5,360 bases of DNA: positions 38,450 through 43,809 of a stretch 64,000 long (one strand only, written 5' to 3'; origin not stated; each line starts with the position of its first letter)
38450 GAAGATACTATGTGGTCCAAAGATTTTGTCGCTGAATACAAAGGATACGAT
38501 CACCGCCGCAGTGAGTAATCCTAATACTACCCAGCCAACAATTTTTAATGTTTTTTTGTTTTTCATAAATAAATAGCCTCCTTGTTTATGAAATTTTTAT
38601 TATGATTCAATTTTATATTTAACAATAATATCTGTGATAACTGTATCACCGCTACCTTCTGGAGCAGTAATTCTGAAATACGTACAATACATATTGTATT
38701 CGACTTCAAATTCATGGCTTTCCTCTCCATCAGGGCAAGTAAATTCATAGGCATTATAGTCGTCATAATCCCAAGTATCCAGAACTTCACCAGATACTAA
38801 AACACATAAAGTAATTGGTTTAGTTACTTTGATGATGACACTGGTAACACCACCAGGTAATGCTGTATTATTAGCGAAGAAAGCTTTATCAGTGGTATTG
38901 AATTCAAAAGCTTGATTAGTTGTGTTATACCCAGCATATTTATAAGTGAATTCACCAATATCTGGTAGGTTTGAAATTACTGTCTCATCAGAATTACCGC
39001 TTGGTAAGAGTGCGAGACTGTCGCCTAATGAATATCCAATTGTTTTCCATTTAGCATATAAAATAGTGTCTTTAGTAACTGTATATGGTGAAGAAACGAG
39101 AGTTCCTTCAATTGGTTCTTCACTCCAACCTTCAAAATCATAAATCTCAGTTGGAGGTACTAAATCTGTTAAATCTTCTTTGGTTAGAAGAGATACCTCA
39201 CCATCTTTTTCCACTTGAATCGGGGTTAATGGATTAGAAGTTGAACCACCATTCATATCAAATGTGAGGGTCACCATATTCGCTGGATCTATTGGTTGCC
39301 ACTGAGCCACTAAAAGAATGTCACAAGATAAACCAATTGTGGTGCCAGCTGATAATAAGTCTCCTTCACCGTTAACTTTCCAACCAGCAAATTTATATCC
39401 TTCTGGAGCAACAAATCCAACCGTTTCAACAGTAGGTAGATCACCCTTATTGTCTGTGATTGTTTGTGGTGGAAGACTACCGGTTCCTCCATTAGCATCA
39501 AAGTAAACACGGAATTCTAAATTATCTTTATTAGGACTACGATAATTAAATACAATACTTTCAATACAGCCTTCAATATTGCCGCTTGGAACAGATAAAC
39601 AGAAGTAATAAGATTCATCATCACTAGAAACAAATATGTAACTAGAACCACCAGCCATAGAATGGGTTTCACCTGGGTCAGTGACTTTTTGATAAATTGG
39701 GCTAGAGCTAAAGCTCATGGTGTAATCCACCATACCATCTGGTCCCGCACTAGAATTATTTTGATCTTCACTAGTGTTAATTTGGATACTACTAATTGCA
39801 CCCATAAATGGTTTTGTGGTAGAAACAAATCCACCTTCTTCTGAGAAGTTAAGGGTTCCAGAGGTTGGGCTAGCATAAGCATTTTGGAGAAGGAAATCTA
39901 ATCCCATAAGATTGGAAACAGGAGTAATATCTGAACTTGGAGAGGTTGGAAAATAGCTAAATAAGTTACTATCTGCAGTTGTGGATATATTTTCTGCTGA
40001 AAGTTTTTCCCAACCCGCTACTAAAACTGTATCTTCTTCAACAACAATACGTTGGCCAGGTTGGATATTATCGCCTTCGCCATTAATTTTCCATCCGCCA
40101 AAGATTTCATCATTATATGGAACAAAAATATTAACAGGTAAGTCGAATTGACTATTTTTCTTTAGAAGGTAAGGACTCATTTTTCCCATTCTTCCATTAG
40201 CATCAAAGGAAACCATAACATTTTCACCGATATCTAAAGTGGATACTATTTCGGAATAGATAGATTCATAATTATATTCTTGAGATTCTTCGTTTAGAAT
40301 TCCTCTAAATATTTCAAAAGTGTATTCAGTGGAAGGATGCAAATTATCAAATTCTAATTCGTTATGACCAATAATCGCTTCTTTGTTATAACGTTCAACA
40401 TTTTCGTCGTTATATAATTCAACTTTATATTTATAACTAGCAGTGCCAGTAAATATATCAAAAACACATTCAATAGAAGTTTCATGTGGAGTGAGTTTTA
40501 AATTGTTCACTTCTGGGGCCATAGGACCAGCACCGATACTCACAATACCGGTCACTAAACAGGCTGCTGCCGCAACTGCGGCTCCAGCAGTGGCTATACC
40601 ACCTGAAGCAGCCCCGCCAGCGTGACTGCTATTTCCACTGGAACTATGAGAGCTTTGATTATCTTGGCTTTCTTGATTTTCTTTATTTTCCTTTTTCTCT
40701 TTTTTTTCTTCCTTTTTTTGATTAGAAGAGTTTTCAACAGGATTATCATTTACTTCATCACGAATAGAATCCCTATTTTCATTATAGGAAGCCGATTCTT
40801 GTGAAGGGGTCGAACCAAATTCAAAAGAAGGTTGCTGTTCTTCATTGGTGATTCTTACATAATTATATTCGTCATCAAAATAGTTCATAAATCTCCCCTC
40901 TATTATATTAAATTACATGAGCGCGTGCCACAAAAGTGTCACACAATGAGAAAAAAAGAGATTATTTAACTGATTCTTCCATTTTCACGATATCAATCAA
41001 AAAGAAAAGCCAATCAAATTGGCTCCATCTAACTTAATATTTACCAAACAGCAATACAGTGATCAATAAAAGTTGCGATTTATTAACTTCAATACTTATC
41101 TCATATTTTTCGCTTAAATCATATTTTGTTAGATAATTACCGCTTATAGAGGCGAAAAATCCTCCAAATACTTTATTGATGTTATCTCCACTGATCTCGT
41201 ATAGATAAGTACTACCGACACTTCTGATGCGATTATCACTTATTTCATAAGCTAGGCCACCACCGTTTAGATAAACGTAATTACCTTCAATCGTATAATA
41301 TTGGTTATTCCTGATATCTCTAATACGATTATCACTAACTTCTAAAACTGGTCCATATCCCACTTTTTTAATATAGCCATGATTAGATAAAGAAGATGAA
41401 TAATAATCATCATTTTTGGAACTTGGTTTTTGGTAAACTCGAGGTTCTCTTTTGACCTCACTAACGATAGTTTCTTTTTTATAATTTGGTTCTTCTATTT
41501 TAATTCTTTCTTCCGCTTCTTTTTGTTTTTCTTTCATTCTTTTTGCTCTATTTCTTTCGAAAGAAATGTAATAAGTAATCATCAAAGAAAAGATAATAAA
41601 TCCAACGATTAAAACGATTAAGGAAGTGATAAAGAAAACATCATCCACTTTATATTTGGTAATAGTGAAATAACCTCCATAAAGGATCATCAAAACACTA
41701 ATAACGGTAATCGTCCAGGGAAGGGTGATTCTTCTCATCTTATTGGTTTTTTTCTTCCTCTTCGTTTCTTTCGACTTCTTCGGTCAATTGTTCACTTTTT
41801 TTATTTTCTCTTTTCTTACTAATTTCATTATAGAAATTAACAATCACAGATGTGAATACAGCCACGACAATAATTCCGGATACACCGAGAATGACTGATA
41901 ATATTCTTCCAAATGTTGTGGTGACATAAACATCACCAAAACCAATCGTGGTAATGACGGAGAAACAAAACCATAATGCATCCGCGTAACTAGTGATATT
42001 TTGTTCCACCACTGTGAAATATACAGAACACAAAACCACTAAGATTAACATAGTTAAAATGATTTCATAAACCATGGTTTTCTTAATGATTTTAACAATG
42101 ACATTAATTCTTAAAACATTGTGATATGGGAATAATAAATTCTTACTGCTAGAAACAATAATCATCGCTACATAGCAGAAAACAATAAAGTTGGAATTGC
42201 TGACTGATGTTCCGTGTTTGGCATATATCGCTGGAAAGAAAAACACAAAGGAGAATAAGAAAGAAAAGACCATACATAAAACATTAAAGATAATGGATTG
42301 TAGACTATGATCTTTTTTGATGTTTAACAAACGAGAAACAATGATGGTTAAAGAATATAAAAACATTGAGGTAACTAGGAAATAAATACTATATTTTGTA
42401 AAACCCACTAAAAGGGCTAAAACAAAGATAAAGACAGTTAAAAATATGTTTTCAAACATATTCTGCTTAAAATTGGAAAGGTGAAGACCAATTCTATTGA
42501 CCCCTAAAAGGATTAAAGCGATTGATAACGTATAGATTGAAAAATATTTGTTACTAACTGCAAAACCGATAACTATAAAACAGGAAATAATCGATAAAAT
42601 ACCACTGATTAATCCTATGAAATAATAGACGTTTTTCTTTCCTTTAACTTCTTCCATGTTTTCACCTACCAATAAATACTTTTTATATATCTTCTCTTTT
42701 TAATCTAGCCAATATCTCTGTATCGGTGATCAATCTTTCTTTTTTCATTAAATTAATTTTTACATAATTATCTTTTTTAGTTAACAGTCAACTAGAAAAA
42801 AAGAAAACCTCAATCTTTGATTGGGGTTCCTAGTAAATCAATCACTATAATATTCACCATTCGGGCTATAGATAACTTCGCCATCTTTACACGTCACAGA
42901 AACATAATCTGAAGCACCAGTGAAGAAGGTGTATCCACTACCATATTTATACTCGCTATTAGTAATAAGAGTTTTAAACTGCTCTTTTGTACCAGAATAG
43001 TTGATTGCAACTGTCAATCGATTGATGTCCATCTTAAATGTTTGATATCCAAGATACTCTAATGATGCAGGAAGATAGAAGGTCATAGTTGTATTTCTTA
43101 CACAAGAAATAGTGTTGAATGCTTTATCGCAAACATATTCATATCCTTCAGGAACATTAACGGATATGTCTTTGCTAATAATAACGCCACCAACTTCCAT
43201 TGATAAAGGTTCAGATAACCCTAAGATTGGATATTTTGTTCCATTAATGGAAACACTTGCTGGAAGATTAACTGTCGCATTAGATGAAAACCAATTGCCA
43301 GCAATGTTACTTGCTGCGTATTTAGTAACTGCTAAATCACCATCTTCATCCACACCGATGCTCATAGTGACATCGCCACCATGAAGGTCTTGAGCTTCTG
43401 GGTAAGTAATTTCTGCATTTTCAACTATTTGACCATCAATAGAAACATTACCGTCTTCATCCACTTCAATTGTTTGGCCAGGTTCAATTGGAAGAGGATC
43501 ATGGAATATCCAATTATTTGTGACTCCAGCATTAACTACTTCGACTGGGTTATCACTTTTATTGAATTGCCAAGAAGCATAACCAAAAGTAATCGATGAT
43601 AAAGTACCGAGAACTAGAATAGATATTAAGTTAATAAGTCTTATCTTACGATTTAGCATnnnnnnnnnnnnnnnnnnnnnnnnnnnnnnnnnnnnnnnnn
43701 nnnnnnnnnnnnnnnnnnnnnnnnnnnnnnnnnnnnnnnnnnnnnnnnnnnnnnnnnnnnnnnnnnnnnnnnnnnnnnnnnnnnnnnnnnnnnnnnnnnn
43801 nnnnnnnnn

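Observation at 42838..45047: tapA-sipW-tasA-like operon: an ER/archaeal-type signal peptidase flanked by two cargo genes that share an 'A-x-WQFNK...VVNAxV' N-terminal motif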

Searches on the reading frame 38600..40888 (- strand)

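Call 3: search_protein_families(library=pfam, proteins=[window:38600-40888:-], max_evalue=1)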
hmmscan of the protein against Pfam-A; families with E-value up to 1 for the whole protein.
window:38600-40888:- (762 aa): 4 families
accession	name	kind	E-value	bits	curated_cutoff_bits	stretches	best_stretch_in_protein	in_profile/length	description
PF09479.16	Flg_new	-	3.7e-18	65.9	27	3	540-613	2-65/65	Listeria-Bacteroides repeat domain (List_Bact_rpt)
PF18998.6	Flg_new_2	-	0.00086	19.7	23.6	1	493-530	30-69/73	Divergent InlB B-repeat domain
PF00041.27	fn3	-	0.0044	17.6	25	1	151-194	30-67/84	Fibronectin type III domain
PF12316.13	Dsh_C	-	0.22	12.4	22.3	1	21-136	62-186/199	Segment polarity protein dishevelled (Dsh) C terminal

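Call 4: search_protein_families(library=ncbifam, proteins=[window:38600-40888:-], max_evalue=1)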
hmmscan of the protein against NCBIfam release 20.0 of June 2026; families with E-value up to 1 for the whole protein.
window:38600-40888:- (762 aa): 5 families
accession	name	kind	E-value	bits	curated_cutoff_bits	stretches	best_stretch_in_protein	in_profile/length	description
NF052328.1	NeuramTDE0471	equivalog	2.8e-06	26.4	900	1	536-617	44-119/538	neuraminidase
TIGR04281.1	peripla_PGF_1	equivalog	0.065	12.4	325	1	42-112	260-326/330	PGF-CTERM-anchored ABC transporter substrate-binding protein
NF010638.0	PRK14035.1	equivalog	0.073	11.8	572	1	104-209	189-290/372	citrate synthase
NF033598.2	elast_bind_EbpS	equivalog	0.078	11.9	300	1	46-109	154-215/498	elastin-binding protein EbpS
TIGR02543.1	List_Bact_rpt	repeat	0.1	12.9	20.95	1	583-616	6-42/44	TIGR02543 family repeat protein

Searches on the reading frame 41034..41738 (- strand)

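Call 3: search_protein_families(library=pfam, proteins=[window:41034-41738:-], max_evalue=1)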
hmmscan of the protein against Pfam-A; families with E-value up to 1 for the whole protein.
window:41034-41738:- (234 aa): 6 families
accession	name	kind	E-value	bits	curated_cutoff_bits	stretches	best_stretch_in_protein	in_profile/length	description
PF01733.24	Nucleoside_tran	-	0.0042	17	29.8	1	28-89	58-118/309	Nucleoside transporter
PF13800.11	Sigma_reg_N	-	0.016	15.9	26.3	1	35-90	12-65/91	Sigma factor regulator N-terminal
PF14163.11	SieB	-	0.048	13.7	26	1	12-126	6-118/147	Super-infection exclusion protein B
PF06305.16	LapA_dom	-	0.089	13.1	28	1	40-79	24-63/64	Lipopolysaccharide assembly protein A domain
PF14575.11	EphA2_TM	-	0.16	13.1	28.9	1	41-81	2-42/74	Ephrin type-A receptor 2 transmembrane domain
PF16118.10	DUF4834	-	0.34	12.3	27.8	1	35-98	7-76/99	Domain of unknown function (DUF4834)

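Call 4: search_protein_families(library=ncbifam, proteins=[window:41034-41738:-], max_evalue=1)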
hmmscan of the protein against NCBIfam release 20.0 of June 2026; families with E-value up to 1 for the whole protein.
window:41034-41738:- (234 aa): 9 families
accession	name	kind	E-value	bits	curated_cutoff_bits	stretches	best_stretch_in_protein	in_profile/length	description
NF046000.1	MAG1210_fam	subfamily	0.0014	17.4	275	1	8-83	70-142/550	MAG1210 family protein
NF045844.1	BC85_0335_fam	subfamily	0.0022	17.7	65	1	36-88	5-54/215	BC85_0335 family putative methyltransferase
NF042931.1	SAG1386_EF1546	equivalog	0.0044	17.1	80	1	35-120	29-108/158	SAG1386/EF1546 family surface-associated protein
TIGR00206.1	fliF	equivalog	0.011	14.7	129.75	1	31-98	453-519/555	flagellar basal-body MS-ring/collar protein FliF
NF010560.0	PRK13955.1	equivalog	0.042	13.8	180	1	17-82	45-112/132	large conductance mechanosensitive channel protein MscL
TIGR01995.1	PTS-II-ABC-beta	subfamily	0.057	11.9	614.7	1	24-98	411-480/618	beta-glucoside-specific PTS transporter subunit IIABC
NF047333.1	Chlam_inc_CT214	subfamily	0.058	12.5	90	1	36-192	25-114/500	CT214 family putative inclusion membrane protein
NF041681.1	HGxxPAAW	subfamily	0.54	10.3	33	1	8-53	9-51/55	HGxxPAAW family protein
NF052597.1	FILTED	domain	0.68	10.3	40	1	39-80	5-41/110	FILTED domain-containing surface protein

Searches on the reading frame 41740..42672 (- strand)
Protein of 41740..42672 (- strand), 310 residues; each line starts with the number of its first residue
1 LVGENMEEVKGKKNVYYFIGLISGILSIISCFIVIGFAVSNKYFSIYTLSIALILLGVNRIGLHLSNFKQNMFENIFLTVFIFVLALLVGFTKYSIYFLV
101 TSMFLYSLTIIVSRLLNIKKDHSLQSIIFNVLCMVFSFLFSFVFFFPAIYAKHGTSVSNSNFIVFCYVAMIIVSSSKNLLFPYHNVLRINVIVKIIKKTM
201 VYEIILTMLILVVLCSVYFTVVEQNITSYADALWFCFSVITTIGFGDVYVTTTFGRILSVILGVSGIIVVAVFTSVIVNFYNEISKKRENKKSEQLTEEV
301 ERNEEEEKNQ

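Call 3: search_protein_families(library=pfam, proteins=[window:41740-42672:-], max_evalue=1)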
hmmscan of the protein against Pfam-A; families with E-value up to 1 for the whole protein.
window:41740-42672:- (310 aa): 7 families
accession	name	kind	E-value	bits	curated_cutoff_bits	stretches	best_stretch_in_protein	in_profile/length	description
PF07885.22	Ion_trans_2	-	8.1e-15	54.9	22.5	1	208-281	3-77/79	Ion channel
PF00060.32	Lig_chan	-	0.00032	21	30.8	1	208-297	17-110/146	Ligand-gated ion channel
PF10066.14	DUF2304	-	0.0014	19.3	25.5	1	202-300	2-100/106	Uncharacterized conserved protein (DUF2304)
PF23906.1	DUF7248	-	0.0063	16.9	27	1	68-101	4-37/58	Family of unknown function (DUF7248)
PF04632.18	FUSC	-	0.12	11.4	30.9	1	208-288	428-509/660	Fusaric acid resistance protein family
PF20193.3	DUF6556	-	0.63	10.8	28.1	0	254-309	28-80/113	Family of unknown function (DUF6556)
PF00520.37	Ion_trans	-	0.8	9.3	25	1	97-288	3-240/241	Ion transport protein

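Call 4: search_protein_families(library=ncbifam, proteins=[window:41740-42672:-], max_evalue=1)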
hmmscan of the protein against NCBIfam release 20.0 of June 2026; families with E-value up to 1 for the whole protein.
window:41740-42672:- (310 aa): 1 family
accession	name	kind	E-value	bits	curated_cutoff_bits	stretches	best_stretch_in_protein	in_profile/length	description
NF040645.1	K_channel_Meth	equivalog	0.0026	17.6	300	1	105-269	18-200/203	hyperpolarization-activated voltage-gated potassium channel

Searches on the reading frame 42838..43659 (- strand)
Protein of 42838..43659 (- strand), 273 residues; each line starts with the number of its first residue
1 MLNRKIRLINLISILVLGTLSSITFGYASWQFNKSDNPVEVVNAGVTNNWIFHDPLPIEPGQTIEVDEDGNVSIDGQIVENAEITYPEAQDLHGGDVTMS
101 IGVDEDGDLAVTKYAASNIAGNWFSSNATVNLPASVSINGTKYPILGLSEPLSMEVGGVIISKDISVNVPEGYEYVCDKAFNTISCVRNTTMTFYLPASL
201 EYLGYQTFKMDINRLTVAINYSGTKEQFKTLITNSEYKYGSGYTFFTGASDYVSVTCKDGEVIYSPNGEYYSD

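Call 3: search_protein_families(library=pfam, proteins=[window:42838-43659:-], max_evalue=1)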
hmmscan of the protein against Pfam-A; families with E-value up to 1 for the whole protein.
window:42838-43659:- (273 aa): 0 families

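Call 4: search_protein_families(library=ncbifam, proteins=[window:42838-43659:-], max_evalue=1)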
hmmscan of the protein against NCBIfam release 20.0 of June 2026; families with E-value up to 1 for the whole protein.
window:42838-43659:- (273 aa): 0 families

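Call 13: find_homologous_proteins(query=window:42838-43659:-, max_evalue=0.01)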
Query window:42838-43659:- (273 aa): 23 proteins with E <= 0.01 among 2237 candidates.
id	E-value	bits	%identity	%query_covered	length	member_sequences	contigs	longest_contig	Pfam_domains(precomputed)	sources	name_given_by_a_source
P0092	1.8e-178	610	100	100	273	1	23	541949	-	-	-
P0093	3.5e-151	520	85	100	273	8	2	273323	-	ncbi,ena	-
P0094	9.3e-150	515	86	100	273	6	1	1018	-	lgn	-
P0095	1.6e-148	511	85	99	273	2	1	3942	-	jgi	-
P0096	6.9e-147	506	82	100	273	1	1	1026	-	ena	-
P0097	1.7e-146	505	84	100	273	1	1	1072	-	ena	-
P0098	5.8e-146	503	85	99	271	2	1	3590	-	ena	-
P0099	1.2e-143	495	81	100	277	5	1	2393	-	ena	-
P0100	1.5e-143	495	82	99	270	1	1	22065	-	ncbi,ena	-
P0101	3.1e-143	494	80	100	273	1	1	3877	-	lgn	-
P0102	8.1e-143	493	81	99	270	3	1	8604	-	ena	-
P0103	1.0e-142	492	82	100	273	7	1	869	-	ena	-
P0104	3.9e-142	490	81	100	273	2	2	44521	-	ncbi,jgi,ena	-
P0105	2.6e-138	478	79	100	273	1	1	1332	-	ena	-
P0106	9.3e-103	361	60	100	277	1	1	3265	-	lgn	-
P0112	7.0e-40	155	40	85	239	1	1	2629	-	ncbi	-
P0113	4.8e-23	100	76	25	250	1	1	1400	PF09479.17,PF18998.7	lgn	-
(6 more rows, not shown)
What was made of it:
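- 42838..43659 (-): Cargo 2, a 273-aa secreted protein. It has a signal peptide (residues 1-28), the same N-terminal tag, then a domain with weak BspA-type LRR similarity and a C-terminal module. It is the candidate accessory protein or adhesin. Its start overlaps the peptidase stop codon by 14 nt. There are 23 homologues (call 13).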

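Call 37: find_encoding_contigs(protein=P0112, flank=8000, max_places=3)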
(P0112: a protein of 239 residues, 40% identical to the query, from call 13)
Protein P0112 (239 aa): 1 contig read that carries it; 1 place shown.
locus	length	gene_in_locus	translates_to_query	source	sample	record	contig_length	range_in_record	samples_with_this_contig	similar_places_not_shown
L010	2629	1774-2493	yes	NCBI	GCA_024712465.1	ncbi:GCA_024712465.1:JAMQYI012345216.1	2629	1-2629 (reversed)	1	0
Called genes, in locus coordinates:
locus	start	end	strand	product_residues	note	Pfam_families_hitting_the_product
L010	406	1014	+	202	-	-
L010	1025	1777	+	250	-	-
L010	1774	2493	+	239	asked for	-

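Call 40: search_protein_families(library=pfam, alignment_id=A3, max_evalue=0.1)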
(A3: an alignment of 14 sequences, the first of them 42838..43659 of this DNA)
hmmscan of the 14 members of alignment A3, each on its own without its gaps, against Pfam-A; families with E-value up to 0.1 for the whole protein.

A. member 1, window:42838-43659:- (273 aa): 0 families

B. families by the number of members that match (of 14 scanned): 9 families
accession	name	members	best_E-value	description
PF13306.12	LRR_5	7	3.9e-05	BspA type Leucine rich repeat region (6 copies)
PF11687.14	DUF3284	4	0.00079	Domain of unknown function (DUF3284)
PF09479.16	Flg_new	1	3.7e-13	Listeria-Bacteroides repeat domain (List_Bact_rpt)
PF18998.6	Flg_new_2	1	2.6e-06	Divergent InlB B-repeat domain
PF20597.4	pAdhesive_15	1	0.03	Putative Ice-binding-like adhesive domain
PF18938.6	aRib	1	0.057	Atypical Rib domain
PF10502.14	Peptidase_S26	1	0.057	Signal peptidase, peptidase S26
PF22237.3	SO2946-like_C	1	0.061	SO2946-like, C-terminal domain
PF17803.7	Cadherin_4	1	0.078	Bacterial cadherin-like domain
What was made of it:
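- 42838..43659 (-): LRR_5 is hit in 7 of 14 orthologues, best E 3.9e-5 (call 40).
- On BspA-type leucine-rich repeat proteins (PF13306 LRR_5), for cargo 2: Seven of 14 orthologues hit weakly, best E 3.9e-5 (call 40).
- The cargo 2 domain resembles BspA-type LRR adhesins, which act as monomers (call 40).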

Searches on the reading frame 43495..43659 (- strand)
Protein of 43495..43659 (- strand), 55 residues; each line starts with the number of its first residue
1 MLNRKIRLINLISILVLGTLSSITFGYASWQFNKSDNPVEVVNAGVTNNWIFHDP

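Call 54: search_protein_families(library=ncbifam, proteins=[window:43495-43659:-], max_evalue=10)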
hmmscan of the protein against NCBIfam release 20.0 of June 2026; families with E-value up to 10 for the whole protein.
seq(55 aa): 0 families
